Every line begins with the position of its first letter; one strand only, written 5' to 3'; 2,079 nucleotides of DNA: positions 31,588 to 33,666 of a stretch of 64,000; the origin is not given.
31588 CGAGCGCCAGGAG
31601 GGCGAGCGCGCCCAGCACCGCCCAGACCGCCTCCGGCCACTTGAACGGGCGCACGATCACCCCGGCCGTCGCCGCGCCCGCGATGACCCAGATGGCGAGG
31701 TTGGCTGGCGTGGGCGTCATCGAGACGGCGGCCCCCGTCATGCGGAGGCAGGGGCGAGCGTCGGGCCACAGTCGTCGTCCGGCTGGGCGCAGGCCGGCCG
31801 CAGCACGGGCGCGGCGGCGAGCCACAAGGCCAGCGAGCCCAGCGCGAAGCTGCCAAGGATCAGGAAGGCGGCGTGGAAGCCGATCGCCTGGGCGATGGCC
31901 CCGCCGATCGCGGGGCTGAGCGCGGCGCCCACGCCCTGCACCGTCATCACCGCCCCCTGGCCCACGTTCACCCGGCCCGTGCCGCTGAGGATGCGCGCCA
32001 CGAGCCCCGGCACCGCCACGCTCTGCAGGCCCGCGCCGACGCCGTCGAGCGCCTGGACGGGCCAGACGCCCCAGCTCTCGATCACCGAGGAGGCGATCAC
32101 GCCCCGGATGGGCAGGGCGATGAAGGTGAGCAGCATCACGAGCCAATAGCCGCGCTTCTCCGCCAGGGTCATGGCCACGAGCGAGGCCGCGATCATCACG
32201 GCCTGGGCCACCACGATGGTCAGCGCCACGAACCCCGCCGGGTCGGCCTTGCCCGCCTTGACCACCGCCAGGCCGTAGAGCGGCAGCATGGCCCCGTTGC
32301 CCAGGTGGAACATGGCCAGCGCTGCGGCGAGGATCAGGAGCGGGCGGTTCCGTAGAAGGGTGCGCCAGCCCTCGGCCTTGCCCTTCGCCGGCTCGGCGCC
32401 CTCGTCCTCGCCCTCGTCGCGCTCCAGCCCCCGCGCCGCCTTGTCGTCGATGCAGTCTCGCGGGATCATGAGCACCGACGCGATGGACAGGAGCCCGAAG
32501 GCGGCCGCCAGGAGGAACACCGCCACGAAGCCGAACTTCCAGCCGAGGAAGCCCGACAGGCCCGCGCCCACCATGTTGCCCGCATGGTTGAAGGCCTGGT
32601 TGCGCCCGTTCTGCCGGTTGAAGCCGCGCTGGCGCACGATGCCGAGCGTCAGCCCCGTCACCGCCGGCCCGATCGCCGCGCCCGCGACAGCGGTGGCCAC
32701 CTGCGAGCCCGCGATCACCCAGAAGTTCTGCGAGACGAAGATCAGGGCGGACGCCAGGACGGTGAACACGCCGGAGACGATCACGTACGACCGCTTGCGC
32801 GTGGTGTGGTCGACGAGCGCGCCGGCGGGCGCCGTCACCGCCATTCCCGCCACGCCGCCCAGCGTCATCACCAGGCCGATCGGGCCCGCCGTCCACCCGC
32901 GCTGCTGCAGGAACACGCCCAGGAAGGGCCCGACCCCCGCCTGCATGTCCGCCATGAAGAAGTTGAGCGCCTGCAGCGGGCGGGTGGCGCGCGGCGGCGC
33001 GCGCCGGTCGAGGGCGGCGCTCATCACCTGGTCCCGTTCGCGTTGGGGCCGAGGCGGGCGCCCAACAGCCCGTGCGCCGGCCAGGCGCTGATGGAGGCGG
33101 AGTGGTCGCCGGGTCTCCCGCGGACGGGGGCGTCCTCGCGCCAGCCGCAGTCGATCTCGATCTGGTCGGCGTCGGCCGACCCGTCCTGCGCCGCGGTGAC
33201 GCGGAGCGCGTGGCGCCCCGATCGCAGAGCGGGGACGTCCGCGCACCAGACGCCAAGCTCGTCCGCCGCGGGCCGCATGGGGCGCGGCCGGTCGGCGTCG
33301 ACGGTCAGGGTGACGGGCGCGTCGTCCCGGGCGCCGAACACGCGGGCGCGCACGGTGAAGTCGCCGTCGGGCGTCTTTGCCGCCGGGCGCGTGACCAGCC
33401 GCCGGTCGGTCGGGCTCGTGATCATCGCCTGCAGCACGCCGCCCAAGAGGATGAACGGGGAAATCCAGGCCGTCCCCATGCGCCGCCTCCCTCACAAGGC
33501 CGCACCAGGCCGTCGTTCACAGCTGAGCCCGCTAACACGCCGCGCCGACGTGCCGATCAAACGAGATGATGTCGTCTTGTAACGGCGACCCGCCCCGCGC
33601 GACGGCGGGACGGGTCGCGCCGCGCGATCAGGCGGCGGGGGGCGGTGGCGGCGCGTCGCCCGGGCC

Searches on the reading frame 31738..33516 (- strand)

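Call 81: search_protein_families(library=pfam, proteins=[window:31738-33516:-], max_evalue=0.00001)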
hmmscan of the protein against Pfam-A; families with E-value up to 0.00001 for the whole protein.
window:31738-33516:- (592 aa): 2 families
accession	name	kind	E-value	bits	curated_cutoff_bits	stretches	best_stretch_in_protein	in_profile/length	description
PF07690.21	MFS_1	-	3e-34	118.9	33.4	2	185-514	5-329/347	Major Facilitator Superfamily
PF12832.13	MFS_1_like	-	2.1e-18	67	25.2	1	181-552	4-372/373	MFS_1 like family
